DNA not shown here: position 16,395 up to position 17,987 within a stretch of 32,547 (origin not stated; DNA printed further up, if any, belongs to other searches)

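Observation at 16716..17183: PA14 domain nested inside a GH16 laminarinase loop, apparently circularly permuted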

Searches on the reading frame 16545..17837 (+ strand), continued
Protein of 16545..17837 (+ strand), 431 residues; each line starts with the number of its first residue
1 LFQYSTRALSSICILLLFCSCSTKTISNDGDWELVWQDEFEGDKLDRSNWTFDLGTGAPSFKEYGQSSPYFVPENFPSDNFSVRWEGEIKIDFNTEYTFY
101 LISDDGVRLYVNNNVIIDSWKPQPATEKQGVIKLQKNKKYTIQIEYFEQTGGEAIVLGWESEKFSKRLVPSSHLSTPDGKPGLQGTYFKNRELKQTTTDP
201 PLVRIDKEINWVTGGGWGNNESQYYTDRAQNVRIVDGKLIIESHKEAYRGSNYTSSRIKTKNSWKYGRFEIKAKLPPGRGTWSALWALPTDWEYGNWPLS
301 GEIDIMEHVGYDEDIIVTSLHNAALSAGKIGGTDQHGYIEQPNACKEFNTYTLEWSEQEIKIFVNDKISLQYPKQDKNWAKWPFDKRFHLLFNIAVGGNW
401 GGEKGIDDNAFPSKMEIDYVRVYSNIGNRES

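Call 9: list_cluster_members(proteins=[P0024, P0026, P0028, P0080, P0097, P0089])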
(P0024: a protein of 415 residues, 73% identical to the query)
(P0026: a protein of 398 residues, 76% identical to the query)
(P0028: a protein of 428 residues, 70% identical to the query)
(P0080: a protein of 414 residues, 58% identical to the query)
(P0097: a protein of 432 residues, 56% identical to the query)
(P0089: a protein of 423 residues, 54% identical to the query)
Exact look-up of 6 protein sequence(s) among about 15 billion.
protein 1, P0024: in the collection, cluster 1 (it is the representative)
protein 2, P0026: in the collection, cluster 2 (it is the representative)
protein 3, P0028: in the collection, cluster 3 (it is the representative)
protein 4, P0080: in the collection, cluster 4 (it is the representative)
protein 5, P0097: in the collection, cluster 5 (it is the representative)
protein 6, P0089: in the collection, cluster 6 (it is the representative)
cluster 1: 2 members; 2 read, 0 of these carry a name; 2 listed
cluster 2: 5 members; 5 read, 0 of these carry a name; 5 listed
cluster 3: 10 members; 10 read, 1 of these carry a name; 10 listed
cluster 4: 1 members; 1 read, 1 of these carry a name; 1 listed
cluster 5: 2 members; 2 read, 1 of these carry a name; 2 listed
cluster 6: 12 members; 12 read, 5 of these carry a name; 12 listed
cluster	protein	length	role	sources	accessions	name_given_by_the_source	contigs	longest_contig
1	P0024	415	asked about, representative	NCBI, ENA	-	-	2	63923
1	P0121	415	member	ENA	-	-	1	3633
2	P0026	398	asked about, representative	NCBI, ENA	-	-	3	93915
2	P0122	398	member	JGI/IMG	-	-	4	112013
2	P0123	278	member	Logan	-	-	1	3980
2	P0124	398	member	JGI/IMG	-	-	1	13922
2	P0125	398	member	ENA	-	-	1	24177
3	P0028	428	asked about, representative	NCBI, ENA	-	-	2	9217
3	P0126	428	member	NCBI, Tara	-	strand:- start:3580 stop:4866 length:1287 start_codon:yes stop_codon:yes ...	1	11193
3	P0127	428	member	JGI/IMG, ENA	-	-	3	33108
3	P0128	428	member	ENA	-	-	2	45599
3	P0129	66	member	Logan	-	-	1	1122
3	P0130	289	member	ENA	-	-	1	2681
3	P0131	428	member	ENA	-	-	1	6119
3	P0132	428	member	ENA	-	-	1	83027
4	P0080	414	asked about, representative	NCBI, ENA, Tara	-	strand:+ start:256 stop:1500 length:1245 start_codon:yes stop_codon:yes gene_type:complete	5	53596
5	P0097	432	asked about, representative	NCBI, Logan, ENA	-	-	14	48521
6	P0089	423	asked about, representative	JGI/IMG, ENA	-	beta-glucanase (GH16 family)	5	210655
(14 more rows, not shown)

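Call 27: predict_structure(alignment_id=A1)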
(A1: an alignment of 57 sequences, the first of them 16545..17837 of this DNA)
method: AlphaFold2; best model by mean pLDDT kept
length: 431 residues; sequences in the alignment: 57
mean_pLDDT: 87.6   pTM: 0.72
mean pLDDT of the five models: 87.6, 87.6, 85.7, 83.7, 83.1
residues with pLDDT >= 90: 281; 70-90: 97; 50-70: 35; < 50: 18
segments of 3 or more residues with pLDDT < 50: 1-3, 19-28, 429-431
pLDDT, mean of each block of 10 residues (from residue 1): 52 52 44 94 94 73 83 86 97 97 94 96 87 96 94 88 96 96 96 87 94 62 91 98 90 93 96 96 94 84 94 94 74 89 96 96 97 92 94 89 87 98 75 34
secondary structure, 60 per line:
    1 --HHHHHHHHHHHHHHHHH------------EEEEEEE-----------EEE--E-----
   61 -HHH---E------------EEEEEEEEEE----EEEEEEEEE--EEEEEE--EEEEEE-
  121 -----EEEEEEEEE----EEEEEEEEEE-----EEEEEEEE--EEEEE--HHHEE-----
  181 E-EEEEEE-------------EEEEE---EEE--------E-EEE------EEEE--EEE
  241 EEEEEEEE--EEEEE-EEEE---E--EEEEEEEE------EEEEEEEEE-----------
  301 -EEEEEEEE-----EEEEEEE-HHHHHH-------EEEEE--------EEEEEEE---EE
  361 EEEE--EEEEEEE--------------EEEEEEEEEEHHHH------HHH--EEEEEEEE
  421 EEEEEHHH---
elements in order: H3-19 E32-38 E50-52 E81-90 E95-103 E106-111 E114-119 E126-134 E139-148 E154-161 E164-168 E183-188 E202-206 E210-212 E223-225 E232-235 E238-248 E251-255 E257-260 E267-274 E281-289 E302-309 E315-321 H323-328 E336-340 E349-355 E359-364 E367-373 E388-397 H398-401 E413-425

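Call 30: fold_search(model_id=the predicted structure, library=pdb)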
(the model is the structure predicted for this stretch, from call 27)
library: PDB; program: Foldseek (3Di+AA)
matches with E <= 10: 1757; with E <= 0.001: 206
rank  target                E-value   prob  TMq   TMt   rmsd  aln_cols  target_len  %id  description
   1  3iln_A                8.5e-25  1.00  0.47  0.80   1.7       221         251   48  X-ray structure of the laminarinase from Rhodothermus marinus (released 2010-08-18)
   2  7wwc_A                1.7e-23  1.00  0.46  0.41   1.6       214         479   45  Crystal structure of beta-1,3(4)-glucanase with Laminaritriose (released 2023-02-15)
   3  7ww4                  3.8e-23  1.00  0.46  0.42   1.8       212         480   46  Crystal structure of multidomain beta-1,3(4)-glucanase (released 2023-02-15)
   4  6xqm_A                4.8e-22  1.00  0.46  0.74   1.8       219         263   40  Crystal structure of SCLam E144S mutant, a non-specific endo-beta-1,3(4)-glucanase from family GH16, co-crystallized w (released 2021-02-10)
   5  6xql_A                7.3e-22  1.00  0.46  0.75   2.0       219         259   40  Crystal structure of SCLam E144S mutant, a non-specific endo-beta-1,3(4)-glucanase from family GH16, co-crystallized w (released 2021-02-10)
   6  6xqf_A                8.9e-22  1.00  0.46  0.75   1.7       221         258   39  Crystal structure of SCLam E144S mutant, a non-specific endo-beta-1,3(4)-glucanase from family GH16, co-crystallized w (released 2021-02-10)
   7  6xof                  1.2e-21  1.00  0.45  0.72   2.2       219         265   39  Crystal structure of SCLam, a non-specific endo-beta-1,3(4)-glucanase from family GH16 (released 2021-02-10)
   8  6xqh_A                2.6e-21  1.00  0.45  0.74   2.1       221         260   38  Crystal structure of SCLam E144S mutant, a non-specific endo-beta-1,3(4)-glucanase from family GH16, co-crystallized w (released 2021-02-10)
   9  8va4                  1.2e-20  1.00  0.45  0.78   2.1       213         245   37  Crystal structure of CapGH16_3 enzyme retrieved from capybara gut metagenome (released 2024-10-23)
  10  6xqg_A                2.2e-20  1.00  0.44  0.75   2.0       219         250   39  Crystal structure of SCLam E144S mutant, a non-specific endo-beta-1,3(4)-glucanase from family GH16, co-crystallized w (released 2021-02-10)
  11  5wut_A                3.2e-19  1.00  0.44  0.82   2.0       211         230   39  Crystal structure of laminarinase from Flavobacterium sp. UMI-01 (released 2018-01-03)
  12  3azy_A                4.3e-19  1.00  0.44  0.75   2.4       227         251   37  Crystal structure of the laminarinase catalytic domain from Thermotoga maritima MSB8 (released 2011-11-23)
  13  6jh5                  4.6e-19  1.00  0.42  0.77   3.3       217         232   38  Structure of Marine bacterial laminarinase (released 2019-04-03)
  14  3b01_B                1.3e-18  1.00  0.44  0.75   2.4       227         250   37  Crystal structure of the laminarinase catalytic domain from Thermotoga maritima MSB8 (released 2011-11-23)
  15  3azz_A                1.3e-18  1.00  0.44  0.74   2.4       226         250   37  Crystal structure of the laminarinase catalytic domain from Thermotoga maritima MSB8 in complex with gluconolactone (released 2011-11-23)
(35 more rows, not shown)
